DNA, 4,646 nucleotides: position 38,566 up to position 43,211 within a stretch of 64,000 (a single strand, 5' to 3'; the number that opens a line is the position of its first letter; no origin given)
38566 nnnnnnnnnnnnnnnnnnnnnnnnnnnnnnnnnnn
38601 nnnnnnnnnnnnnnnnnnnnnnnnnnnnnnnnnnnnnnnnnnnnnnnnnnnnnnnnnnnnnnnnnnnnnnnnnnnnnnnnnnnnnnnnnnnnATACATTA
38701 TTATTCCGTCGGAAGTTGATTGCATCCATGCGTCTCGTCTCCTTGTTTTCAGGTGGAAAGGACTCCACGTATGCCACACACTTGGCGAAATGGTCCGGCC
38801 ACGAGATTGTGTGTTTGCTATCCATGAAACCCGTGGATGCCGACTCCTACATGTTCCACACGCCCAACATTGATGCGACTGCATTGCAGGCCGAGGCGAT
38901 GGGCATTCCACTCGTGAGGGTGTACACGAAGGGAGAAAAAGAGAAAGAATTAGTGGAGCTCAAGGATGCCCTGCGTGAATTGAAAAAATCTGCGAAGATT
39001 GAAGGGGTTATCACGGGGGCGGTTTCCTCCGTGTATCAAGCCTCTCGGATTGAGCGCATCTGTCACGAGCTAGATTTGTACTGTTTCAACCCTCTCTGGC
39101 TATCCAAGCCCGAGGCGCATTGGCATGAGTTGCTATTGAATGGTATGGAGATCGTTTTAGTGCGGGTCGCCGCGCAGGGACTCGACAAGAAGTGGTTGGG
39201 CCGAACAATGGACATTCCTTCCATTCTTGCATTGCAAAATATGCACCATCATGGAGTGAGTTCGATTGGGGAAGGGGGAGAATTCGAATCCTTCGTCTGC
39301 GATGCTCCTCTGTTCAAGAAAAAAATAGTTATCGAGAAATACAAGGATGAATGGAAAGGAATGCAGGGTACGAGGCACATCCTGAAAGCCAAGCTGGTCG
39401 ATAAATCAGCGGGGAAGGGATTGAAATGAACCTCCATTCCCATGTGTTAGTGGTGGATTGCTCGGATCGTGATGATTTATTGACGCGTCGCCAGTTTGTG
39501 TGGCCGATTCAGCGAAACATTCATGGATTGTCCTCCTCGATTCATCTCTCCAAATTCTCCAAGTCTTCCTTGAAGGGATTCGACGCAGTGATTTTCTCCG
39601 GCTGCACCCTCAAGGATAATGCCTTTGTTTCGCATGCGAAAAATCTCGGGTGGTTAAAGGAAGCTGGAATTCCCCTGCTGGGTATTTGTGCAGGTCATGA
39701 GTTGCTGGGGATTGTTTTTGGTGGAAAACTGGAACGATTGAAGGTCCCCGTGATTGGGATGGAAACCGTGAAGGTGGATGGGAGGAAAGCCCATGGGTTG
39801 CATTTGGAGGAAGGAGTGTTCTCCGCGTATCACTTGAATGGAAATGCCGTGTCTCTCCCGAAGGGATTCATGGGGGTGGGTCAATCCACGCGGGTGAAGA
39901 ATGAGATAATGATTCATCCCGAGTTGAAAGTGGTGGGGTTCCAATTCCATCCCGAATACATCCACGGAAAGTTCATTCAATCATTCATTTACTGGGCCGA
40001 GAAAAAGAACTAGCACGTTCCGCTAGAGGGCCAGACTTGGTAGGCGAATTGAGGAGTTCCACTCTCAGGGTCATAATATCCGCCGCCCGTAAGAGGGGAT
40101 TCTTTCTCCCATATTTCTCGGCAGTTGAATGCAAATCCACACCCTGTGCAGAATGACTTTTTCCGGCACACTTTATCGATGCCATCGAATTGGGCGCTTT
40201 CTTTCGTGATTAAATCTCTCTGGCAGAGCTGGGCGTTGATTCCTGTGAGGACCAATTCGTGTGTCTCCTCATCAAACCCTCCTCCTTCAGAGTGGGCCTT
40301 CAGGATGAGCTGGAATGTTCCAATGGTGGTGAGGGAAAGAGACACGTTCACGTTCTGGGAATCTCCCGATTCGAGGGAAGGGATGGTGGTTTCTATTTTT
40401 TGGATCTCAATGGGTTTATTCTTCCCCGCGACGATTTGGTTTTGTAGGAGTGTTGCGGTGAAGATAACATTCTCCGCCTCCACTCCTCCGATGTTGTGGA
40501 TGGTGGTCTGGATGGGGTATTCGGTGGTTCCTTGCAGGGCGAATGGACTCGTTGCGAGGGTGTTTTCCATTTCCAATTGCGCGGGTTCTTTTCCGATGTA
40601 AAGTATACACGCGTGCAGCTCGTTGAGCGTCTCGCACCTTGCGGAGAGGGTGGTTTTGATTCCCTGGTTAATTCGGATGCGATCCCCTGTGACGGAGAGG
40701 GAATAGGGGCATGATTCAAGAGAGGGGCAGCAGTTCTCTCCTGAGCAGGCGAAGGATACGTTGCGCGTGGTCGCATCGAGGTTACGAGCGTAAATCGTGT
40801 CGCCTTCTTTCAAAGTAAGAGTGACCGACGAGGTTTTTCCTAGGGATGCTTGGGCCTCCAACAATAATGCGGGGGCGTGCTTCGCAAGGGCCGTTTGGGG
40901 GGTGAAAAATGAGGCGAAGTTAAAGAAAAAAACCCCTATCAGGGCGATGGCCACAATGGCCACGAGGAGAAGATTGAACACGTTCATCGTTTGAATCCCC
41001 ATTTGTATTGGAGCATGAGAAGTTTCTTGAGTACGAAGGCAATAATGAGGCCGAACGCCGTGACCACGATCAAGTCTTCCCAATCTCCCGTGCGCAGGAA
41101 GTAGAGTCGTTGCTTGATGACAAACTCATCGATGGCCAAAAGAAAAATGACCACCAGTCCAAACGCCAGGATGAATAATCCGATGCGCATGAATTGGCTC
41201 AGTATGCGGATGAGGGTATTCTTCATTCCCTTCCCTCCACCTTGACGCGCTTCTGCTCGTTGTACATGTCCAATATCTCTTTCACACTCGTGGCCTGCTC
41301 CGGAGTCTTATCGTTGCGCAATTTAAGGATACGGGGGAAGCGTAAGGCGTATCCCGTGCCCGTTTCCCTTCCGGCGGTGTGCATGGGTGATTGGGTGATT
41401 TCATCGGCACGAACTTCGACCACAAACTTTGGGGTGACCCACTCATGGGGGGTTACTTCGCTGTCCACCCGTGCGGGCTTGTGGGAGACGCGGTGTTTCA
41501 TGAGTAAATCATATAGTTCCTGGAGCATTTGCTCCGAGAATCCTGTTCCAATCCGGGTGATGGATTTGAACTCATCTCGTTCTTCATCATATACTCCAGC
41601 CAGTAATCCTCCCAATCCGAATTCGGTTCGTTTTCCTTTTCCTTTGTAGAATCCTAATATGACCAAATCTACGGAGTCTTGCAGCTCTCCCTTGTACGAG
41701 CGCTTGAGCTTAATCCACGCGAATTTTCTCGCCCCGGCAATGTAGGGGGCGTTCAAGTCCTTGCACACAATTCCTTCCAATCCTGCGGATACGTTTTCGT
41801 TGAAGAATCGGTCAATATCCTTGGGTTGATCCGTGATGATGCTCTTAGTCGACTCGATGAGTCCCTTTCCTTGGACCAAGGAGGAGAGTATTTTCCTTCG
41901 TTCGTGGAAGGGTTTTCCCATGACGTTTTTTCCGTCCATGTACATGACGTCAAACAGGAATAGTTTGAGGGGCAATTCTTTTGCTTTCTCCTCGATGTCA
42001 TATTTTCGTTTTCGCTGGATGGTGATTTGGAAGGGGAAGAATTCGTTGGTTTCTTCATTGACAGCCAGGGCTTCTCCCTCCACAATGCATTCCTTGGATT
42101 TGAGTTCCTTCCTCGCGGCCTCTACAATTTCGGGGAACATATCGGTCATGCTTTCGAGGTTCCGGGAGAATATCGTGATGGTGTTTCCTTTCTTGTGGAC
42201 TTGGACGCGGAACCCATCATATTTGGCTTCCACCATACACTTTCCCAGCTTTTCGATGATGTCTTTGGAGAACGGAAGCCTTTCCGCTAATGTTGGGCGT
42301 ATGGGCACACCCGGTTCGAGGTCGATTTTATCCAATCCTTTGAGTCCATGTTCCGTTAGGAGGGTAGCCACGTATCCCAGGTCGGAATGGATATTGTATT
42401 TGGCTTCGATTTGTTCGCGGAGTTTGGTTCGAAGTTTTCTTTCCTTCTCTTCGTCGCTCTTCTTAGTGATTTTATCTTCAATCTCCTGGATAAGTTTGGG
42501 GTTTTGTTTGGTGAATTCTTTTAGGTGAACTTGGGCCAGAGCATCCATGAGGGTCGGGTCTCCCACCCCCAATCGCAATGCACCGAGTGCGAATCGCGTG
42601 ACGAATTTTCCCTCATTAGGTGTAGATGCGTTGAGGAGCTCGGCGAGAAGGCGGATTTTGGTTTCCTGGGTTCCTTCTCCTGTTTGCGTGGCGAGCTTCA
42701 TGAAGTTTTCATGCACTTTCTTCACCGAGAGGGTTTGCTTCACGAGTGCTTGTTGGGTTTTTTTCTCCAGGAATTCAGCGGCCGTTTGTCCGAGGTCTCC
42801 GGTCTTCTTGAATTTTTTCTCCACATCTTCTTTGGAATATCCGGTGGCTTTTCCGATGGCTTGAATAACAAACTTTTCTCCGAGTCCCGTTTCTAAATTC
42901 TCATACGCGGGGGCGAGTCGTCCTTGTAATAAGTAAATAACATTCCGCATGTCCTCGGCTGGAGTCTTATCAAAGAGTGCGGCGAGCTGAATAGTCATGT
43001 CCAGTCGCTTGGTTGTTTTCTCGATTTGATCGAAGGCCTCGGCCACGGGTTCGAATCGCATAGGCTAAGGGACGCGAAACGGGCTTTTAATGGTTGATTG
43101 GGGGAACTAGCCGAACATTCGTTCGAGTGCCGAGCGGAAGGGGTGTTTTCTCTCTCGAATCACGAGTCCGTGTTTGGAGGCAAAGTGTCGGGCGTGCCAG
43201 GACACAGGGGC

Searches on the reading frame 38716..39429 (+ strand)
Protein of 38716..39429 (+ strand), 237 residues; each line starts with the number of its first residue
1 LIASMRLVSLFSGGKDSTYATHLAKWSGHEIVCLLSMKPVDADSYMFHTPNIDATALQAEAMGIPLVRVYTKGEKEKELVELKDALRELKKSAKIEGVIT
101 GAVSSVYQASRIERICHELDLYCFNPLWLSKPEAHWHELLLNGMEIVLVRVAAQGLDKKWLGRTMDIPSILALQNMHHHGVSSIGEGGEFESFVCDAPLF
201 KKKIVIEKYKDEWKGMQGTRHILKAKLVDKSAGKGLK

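Call 49: search_protein_families(library=pfam, proteins=[window:38716-39429:+], max_evalue=0.001)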
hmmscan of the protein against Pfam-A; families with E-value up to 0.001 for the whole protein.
window:38716-39429:+ (237 aa): 1 family
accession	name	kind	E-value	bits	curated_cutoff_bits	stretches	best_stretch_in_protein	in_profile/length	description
PF01902.24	Diphthami_syn_2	-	1.6e-61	208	23.2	1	5-226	1-218/219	Diphthamide synthase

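Call 61: search_protein_families(library=padloc, proteins=[window:38716-39429:+], max_evalue=0.01)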
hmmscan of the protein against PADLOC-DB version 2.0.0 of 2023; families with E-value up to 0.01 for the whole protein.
window:38716-39429:+ (237 aa): 0 families

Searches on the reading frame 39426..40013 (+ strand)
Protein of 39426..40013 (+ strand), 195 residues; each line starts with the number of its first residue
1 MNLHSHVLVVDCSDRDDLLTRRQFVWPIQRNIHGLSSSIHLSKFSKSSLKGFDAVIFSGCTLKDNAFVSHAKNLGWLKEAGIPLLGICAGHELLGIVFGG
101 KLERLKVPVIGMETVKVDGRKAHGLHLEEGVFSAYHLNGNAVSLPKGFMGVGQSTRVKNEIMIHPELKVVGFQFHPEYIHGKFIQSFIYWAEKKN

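Call 49: search_protein_families(library=pfam, proteins=[window:39426-40013:+], max_evalue=0.001)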
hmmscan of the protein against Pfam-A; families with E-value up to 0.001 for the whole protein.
window:39426-40013:+ (195 aa): 2 families
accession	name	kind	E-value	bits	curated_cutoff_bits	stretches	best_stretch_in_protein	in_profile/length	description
PF00117.34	GATase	-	5.5e-21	75.5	22.8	1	41-186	26-181/190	Glutamine amidotransferase class-I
PF07722.19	Peptidase_C26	-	5.6e-05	23.4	20.5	0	79-104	103-128/219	Peptidase C26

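Call 61: search_protein_families(library=padloc, proteins=[window:39426-40013:+], max_evalue=0.01)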
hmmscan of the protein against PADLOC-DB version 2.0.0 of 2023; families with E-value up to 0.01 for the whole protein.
window:39426-40013:+ (195 aa): 0 families

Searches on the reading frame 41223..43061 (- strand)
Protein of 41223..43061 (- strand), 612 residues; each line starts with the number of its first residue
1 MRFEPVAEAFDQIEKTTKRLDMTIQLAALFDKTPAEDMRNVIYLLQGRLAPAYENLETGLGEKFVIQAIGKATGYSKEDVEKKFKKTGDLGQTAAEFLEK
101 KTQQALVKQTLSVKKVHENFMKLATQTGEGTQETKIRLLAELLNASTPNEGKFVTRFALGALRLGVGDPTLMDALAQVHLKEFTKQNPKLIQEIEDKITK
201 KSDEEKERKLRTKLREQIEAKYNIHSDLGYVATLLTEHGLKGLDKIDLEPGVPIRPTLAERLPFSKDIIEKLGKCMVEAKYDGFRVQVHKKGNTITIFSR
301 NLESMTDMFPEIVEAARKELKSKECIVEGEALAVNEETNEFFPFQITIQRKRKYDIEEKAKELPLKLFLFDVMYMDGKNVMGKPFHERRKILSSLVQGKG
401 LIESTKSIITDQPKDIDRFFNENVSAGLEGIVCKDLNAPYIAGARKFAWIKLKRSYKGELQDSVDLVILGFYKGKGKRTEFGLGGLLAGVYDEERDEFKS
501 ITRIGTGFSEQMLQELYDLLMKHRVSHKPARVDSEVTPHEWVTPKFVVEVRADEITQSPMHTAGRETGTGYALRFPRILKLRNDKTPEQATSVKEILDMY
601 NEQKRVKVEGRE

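Call 49: search_protein_families(library=pfam, proteins=[window:41223-43061:-], max_evalue=0.001)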
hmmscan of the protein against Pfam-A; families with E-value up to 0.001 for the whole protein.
window:41223-43061:- (612 aa): 4 families
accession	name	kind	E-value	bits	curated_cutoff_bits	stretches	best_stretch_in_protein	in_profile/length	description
PF01068.26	DNA_ligase_A_M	-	5e-57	193.3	26.2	1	256-453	1-204/204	ATP dependent DNA ligase domain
PF04675.19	DNA_ligase_A_N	-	1.4e-43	149.5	24.6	1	3-176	2-174/174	DNA ligase N terminus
PF04679.21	DNA_ligase_A_C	-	1.2e-22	80.5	27.5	1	482-585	4-94/94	ATP dependent DNA ligase C terminal region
PF09414.15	RNA_ligase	-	9.9e-07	29.5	27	1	275-451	3-169/171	RNA ligase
